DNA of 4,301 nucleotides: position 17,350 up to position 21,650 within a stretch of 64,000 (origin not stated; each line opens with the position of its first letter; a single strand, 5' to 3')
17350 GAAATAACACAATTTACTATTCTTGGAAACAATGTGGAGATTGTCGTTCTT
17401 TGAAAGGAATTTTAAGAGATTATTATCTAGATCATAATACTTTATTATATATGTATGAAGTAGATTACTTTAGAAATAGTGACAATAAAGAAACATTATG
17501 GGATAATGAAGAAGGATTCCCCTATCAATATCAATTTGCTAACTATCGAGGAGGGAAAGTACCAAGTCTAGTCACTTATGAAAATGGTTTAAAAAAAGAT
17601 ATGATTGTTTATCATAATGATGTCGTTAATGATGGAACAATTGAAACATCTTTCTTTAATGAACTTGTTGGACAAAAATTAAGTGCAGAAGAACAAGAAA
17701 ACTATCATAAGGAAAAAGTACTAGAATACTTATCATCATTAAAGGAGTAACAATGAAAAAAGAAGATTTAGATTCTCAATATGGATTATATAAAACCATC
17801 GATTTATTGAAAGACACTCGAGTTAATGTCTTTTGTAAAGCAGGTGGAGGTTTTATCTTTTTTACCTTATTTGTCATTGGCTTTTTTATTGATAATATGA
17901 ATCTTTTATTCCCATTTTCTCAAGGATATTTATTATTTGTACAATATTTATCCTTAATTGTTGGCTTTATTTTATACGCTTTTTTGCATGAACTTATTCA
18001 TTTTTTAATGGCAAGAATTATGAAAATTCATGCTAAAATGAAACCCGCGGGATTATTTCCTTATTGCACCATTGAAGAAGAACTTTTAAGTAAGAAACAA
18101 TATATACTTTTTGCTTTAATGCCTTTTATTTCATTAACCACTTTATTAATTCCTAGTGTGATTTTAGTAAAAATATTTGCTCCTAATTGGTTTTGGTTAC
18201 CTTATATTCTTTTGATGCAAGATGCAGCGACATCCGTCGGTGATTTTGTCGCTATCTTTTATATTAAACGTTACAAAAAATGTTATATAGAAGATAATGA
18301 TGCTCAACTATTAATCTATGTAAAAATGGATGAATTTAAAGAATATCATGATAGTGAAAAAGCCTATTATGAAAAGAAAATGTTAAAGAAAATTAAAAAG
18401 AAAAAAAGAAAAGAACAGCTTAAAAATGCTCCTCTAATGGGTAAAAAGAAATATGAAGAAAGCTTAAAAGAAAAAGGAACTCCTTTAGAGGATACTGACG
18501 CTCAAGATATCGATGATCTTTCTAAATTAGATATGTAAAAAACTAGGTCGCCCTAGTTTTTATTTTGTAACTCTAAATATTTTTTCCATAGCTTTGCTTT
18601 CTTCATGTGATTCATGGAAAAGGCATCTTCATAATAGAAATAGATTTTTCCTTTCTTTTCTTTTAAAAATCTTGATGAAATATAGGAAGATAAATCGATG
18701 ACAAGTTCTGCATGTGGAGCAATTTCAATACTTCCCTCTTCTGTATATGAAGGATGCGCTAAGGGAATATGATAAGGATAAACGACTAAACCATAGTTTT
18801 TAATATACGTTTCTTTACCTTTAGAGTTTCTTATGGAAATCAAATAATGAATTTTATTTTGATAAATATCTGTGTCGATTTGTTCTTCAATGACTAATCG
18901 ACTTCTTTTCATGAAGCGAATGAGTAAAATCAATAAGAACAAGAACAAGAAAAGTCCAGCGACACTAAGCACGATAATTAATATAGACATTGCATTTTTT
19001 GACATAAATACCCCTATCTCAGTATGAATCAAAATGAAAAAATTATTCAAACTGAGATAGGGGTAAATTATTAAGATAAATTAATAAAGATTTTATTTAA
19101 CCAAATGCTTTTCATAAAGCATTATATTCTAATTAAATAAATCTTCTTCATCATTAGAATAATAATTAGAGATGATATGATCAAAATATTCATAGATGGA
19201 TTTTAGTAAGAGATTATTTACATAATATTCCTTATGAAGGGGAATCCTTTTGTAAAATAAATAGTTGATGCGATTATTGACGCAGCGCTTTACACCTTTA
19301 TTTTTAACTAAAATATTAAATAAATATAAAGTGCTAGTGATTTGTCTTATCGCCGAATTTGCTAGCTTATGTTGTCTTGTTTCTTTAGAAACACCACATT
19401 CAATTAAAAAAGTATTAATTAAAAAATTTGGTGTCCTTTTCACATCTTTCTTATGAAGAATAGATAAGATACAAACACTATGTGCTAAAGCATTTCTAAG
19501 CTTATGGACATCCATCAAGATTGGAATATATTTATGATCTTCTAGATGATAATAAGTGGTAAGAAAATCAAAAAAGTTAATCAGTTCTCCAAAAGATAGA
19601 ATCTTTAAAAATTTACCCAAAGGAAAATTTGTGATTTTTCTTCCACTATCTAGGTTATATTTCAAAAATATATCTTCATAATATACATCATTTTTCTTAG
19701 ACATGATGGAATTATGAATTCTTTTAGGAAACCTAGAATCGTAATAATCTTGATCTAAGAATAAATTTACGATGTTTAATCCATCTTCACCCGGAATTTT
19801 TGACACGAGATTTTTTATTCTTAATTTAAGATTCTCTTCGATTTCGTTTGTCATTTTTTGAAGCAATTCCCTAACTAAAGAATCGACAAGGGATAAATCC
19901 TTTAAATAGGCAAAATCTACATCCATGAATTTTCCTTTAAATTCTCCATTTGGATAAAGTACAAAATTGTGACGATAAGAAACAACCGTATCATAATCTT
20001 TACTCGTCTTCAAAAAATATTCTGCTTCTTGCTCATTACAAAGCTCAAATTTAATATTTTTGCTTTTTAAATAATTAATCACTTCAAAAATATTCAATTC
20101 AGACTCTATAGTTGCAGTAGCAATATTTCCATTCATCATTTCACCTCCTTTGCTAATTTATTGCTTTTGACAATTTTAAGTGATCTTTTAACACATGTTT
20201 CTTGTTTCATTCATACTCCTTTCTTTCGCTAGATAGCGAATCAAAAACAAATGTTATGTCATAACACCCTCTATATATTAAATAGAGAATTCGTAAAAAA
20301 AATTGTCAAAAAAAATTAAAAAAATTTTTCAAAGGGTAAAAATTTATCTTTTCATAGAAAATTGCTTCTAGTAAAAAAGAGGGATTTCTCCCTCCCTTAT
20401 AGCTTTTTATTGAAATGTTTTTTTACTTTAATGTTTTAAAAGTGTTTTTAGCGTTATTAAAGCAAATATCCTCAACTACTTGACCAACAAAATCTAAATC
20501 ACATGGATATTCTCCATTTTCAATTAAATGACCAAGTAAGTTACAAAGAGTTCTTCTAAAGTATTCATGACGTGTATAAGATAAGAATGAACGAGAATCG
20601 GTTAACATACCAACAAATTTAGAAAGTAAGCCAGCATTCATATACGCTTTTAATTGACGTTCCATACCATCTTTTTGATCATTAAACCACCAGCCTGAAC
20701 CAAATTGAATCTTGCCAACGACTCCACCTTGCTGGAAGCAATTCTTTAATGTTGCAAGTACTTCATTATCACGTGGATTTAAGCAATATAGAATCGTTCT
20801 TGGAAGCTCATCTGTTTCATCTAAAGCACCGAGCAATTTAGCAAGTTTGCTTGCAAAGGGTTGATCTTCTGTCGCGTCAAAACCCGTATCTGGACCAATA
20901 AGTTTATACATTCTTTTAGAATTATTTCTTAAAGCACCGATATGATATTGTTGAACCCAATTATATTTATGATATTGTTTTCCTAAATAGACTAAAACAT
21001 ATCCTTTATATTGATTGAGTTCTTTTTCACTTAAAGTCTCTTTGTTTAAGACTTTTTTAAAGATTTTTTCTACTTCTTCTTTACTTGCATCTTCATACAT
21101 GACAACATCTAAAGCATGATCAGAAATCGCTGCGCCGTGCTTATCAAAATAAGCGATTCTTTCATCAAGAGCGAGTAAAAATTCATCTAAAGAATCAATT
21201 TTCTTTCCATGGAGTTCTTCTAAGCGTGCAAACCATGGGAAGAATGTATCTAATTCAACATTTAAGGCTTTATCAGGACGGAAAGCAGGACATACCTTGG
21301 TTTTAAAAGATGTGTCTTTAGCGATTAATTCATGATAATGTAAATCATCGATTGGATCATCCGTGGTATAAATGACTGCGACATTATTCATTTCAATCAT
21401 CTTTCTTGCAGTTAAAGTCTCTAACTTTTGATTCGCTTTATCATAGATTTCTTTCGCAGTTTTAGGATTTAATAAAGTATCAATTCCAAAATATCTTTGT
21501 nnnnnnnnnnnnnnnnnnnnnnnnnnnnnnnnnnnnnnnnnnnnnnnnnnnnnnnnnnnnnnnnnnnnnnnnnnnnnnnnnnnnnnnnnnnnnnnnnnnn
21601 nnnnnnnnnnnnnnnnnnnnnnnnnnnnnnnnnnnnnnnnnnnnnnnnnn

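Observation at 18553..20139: Abi_2 (AbiD/AbiF-like) abortive-infection gene with a small single-TM partner, inserted next to the hexuronate operon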

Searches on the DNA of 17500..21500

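Call 83: search_with_rna_model(model_id=R2, source=window, start=17500, end=21500, filters=off, max_evalue=10, show_alignments=4)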
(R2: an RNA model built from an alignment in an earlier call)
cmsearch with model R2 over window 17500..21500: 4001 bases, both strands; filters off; matches with E-value up to 10: 26.
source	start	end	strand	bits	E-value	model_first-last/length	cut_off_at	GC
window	18514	18586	+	14.2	0.26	1-98/98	no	0.25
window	20310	20392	-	13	0.43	1-98/98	no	0.23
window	20352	20424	+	11.7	0.76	1-98/98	no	0.29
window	19970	20070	+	11.6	0.81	1-98/98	no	0.28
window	19961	20012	-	11.4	0.87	1-98/98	no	0.33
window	19590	19664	-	11.1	1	1-98/98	no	0.25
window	19839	19945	+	10.3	1.5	1-98/98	no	0.31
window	19133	19183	-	9.6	2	1-98/98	no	0.2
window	19173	19253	+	8.8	2.9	1-98/98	no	0.26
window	19320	19415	-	8.6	3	1-98/98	no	0.29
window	17812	17862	+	8.5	3.2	1-98/98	no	0.35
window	18159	18249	+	8.3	3.6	1-98/98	no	0.34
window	19557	19651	+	8.1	3.9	1-98/98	no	0.26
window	18529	18605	-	8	4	1-98/98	no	0.29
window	17790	17876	-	8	4.1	1-98/98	no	0.31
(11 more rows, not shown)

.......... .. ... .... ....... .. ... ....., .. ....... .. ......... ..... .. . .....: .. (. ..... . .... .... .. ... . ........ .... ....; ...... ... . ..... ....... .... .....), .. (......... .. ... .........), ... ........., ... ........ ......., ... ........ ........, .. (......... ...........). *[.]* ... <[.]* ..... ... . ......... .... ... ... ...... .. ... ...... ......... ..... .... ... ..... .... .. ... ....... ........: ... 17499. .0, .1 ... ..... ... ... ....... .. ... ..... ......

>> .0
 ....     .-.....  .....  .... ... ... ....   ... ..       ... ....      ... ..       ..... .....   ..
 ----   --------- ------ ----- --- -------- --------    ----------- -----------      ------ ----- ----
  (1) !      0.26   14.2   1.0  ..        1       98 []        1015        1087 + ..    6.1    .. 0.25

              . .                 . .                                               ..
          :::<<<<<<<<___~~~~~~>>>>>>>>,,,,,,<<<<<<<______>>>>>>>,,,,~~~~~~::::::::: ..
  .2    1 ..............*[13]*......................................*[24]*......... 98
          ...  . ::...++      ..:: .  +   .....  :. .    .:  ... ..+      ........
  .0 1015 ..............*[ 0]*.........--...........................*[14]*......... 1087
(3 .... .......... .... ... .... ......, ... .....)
